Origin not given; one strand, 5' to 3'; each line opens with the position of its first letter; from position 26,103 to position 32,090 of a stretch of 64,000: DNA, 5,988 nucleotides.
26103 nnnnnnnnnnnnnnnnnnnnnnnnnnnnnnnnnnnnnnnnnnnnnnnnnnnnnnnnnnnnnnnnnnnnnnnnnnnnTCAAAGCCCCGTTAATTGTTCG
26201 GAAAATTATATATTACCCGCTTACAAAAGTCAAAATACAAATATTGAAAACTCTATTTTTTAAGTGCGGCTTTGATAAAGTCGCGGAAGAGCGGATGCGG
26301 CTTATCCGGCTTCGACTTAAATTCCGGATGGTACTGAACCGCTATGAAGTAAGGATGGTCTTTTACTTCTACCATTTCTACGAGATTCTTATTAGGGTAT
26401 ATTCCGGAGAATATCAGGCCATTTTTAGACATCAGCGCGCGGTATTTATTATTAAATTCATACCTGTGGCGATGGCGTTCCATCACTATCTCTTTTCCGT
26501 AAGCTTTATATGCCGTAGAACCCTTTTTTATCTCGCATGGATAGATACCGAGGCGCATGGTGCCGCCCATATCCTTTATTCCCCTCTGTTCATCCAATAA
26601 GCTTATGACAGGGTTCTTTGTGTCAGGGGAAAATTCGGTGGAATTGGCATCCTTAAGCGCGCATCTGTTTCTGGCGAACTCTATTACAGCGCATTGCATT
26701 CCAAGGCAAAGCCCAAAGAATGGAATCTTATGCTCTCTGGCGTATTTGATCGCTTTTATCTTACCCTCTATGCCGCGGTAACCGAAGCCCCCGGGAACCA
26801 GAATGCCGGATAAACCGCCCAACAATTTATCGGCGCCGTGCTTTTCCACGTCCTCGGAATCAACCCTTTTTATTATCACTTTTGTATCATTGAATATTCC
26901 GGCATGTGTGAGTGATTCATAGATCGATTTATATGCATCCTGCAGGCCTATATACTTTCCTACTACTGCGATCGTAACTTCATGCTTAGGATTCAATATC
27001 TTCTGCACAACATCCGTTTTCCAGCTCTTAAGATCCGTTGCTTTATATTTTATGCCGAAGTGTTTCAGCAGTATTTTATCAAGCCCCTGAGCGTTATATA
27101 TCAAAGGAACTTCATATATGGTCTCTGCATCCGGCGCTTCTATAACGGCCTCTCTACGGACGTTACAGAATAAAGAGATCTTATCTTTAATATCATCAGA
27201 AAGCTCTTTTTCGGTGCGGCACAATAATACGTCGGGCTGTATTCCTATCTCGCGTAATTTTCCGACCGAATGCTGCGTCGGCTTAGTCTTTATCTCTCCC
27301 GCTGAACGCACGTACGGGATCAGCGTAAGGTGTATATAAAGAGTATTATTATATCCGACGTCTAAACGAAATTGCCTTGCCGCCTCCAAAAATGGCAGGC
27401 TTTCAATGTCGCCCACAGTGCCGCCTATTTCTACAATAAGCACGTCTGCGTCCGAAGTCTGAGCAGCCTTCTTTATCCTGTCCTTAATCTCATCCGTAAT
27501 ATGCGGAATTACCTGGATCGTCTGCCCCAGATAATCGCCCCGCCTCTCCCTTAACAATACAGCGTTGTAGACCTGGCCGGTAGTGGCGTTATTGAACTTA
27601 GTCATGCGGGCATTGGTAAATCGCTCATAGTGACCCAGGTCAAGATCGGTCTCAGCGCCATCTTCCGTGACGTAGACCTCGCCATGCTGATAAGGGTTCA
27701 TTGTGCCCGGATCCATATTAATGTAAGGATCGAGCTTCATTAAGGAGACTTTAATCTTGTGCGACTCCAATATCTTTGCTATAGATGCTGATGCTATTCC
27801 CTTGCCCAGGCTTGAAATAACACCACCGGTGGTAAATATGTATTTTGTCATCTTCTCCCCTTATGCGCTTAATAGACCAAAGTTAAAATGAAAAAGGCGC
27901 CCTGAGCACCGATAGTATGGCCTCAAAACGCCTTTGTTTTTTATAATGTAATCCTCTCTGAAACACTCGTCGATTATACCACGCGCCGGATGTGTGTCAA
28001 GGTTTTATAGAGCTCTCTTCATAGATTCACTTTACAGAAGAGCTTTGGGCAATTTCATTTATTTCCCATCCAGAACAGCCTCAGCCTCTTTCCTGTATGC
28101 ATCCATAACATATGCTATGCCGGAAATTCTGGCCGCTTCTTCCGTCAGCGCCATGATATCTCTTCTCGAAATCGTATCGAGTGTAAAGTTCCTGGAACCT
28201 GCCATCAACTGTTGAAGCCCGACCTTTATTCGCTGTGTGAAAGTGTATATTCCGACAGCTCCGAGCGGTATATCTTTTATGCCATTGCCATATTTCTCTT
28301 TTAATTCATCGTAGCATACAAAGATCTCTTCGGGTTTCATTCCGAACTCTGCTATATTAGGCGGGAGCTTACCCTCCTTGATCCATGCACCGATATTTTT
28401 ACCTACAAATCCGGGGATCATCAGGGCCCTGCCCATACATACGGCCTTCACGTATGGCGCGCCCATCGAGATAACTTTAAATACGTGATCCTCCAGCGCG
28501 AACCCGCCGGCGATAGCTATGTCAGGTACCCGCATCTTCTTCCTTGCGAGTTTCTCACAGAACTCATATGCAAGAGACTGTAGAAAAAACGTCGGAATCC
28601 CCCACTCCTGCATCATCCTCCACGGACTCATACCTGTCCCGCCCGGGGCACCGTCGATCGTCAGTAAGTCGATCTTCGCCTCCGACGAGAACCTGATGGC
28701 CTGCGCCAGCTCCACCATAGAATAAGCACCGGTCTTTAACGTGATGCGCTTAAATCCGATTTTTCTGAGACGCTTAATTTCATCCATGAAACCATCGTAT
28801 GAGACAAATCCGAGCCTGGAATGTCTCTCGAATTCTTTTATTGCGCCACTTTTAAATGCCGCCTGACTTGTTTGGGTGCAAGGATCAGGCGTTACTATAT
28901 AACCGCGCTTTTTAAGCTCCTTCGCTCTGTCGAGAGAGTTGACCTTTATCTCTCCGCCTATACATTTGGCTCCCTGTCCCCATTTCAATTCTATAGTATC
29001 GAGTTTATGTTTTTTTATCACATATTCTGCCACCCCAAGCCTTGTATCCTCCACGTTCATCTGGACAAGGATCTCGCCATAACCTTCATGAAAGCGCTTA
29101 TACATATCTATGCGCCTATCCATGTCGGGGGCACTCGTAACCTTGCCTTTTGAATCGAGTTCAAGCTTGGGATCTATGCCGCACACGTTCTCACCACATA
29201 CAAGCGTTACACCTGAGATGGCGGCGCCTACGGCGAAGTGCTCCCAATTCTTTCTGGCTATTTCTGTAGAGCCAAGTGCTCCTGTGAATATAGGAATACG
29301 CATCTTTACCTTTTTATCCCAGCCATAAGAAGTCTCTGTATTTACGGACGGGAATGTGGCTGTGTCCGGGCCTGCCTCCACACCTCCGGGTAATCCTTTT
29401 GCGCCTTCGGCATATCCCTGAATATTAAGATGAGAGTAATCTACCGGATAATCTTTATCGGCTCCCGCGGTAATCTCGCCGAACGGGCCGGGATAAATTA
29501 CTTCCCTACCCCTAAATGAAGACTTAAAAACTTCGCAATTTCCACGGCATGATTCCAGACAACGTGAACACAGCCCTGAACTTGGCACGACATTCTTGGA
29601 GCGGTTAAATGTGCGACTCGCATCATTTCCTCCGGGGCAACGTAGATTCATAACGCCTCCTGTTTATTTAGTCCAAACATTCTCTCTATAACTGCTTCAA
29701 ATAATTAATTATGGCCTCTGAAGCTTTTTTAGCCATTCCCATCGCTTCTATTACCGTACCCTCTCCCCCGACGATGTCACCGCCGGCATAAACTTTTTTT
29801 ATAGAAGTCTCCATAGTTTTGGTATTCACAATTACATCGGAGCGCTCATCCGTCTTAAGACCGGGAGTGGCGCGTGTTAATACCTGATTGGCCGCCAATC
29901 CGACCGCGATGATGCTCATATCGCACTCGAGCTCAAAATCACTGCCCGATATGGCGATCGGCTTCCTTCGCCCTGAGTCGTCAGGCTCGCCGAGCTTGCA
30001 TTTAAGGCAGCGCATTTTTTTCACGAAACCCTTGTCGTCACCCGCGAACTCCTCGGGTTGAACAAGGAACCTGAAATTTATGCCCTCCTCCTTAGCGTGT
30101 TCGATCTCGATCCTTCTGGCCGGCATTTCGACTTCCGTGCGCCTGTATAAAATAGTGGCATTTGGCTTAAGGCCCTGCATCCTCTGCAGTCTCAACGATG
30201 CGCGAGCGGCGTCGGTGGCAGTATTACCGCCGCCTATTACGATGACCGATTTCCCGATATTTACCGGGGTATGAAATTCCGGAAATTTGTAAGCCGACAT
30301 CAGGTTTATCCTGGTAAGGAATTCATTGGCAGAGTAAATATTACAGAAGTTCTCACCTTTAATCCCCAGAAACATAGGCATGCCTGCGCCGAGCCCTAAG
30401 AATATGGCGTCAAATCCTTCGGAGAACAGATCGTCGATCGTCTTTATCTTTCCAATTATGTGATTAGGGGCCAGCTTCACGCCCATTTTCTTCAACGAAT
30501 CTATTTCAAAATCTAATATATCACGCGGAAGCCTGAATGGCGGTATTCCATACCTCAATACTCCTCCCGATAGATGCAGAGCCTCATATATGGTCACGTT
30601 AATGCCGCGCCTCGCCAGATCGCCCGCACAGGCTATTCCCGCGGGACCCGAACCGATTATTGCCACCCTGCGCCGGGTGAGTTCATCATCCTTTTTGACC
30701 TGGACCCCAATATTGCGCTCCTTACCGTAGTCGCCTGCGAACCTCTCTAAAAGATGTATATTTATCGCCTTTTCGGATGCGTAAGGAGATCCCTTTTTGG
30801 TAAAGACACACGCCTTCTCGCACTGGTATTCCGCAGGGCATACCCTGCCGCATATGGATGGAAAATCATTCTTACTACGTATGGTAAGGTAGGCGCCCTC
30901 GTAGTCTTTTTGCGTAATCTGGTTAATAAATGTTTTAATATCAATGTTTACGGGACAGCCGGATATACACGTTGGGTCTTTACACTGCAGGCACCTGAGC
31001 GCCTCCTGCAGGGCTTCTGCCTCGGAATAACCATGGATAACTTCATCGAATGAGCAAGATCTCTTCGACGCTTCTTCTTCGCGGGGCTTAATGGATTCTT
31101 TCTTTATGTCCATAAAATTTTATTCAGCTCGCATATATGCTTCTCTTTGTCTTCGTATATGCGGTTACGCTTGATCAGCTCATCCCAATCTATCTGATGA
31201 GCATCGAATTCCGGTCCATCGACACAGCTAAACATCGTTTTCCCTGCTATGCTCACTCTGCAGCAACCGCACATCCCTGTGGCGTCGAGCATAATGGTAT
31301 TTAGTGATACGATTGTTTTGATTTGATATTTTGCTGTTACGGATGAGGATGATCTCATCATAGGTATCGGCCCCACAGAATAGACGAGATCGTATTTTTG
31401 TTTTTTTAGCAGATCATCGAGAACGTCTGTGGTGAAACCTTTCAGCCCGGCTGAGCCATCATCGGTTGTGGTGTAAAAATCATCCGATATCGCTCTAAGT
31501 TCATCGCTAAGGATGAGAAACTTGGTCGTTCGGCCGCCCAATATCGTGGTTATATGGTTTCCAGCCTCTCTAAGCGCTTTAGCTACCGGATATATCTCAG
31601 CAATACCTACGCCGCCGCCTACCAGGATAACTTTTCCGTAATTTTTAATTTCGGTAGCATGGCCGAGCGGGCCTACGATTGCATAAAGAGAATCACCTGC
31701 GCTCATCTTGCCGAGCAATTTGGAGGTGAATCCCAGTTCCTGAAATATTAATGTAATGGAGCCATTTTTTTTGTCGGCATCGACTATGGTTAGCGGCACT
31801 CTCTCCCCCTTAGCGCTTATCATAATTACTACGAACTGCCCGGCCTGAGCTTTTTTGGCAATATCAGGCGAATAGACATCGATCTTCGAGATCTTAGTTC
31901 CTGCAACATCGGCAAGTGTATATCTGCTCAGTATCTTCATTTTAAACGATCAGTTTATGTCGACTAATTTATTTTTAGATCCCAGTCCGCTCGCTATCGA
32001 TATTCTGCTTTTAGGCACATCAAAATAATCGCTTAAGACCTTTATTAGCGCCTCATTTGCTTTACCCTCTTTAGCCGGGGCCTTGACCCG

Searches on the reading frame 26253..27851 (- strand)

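Call 64: search_protein_families(library=pfam, proteins=[window:26253-27851:-], max_evalue=0.00001)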
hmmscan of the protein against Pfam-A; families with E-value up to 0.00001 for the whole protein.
window:26253-27851:- (532 aa): 2 families
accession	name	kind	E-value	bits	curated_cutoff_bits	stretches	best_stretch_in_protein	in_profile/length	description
PF06418.20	CTP_synth_N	-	1.3e-126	421.9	26.1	1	3-266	1-264/265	CTP synthase N-terminus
PF00117.34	GATase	-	5.1e-39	134.3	22.8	1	303-527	2-189/190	Glutamine amidotransferase class-I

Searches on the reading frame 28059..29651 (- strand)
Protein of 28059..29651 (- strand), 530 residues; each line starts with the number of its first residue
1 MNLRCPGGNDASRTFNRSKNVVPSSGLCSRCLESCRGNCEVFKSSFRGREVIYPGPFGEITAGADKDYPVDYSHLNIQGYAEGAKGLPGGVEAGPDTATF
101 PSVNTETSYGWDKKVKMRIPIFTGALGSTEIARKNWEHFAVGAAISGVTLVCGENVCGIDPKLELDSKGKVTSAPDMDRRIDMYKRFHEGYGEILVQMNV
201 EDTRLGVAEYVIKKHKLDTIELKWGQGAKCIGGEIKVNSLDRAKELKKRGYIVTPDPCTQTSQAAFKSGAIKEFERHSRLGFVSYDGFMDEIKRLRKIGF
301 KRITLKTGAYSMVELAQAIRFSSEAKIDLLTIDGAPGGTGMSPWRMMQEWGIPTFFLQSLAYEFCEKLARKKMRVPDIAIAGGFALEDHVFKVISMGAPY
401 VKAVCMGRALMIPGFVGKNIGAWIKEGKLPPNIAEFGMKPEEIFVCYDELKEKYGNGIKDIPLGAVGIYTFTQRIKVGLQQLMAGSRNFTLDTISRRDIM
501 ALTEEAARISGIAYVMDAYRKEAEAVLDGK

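Call 64: search_protein_families(library=pfam, proteins=[window:28059-29651:-], max_evalue=0.00001)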
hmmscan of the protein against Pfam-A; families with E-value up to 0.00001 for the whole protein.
window:28059-29651:- (530 aa): 1 family
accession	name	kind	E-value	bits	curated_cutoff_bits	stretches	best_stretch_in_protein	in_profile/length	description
PF01645.23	Glu_synthase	-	5.5e-16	59.1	20.4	1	285-412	188-309/369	Conserved region in glutamate synthase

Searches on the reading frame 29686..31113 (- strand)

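Call 63: search_protein_families(library=pfam, proteins=[window:29686-31113:-], max_evalue=0.00001)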
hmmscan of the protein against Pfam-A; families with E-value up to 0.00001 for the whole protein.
window:29686-31113:- (475 aa): 5 families
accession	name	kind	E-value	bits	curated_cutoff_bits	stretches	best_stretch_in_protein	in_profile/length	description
PF14691.11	Fer4_20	-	1e-36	125.6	25.8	1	20-134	3-112/113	Dihydroprymidine dehydrogenase domain II, 4Fe-4S cluster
PF07992.20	Pyr_redox_2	-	3.5e-32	112.4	26.1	1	149-460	2-290/291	Pyridine nucleotide-disulphide oxidoreductase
PF00070.33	Pyr_redox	-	6.2e-11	43.1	22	0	289-367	1-77/82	Pyridine nucleotide-disulphide oxidoreductase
PF13738.12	Pyr_redox_3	-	2.1e-10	40.8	30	0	152-181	2-32/305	Pyridine nucleotide-disulphide oxidoreductase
PF13450.12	NAD_binding_8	-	4.6e-06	27.2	21.9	0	152-185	1-34/68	NAD(P)-binding Rossmann-like domain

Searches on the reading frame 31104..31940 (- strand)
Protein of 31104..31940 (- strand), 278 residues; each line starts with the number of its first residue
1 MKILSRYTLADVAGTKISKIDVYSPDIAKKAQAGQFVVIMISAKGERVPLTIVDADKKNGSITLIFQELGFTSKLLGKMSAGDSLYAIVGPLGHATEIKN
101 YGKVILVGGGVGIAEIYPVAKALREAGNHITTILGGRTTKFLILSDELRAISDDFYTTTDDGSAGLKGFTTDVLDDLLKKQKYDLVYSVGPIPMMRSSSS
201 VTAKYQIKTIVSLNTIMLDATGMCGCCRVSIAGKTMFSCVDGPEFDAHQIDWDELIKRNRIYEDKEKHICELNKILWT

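Call 63: search_protein_families(library=pfam, proteins=[window:31104-31940:-], max_evalue=0.00001)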
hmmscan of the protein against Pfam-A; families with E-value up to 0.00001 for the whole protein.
window:31104-31940:- (278 aa): 2 families
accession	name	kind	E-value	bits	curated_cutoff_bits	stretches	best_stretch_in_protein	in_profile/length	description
PF10418.14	DHODB_Fe-S_bind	-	1.9e-11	43.9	23.9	1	214-250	1-40/41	Iron-sulfur cluster binding domain of dihydroorotate dehydrogenase B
PF00175.26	NAD_binding_1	-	2.1e-06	28.7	22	1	106-198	1-107/109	Oxidoreductase NAD-binding domain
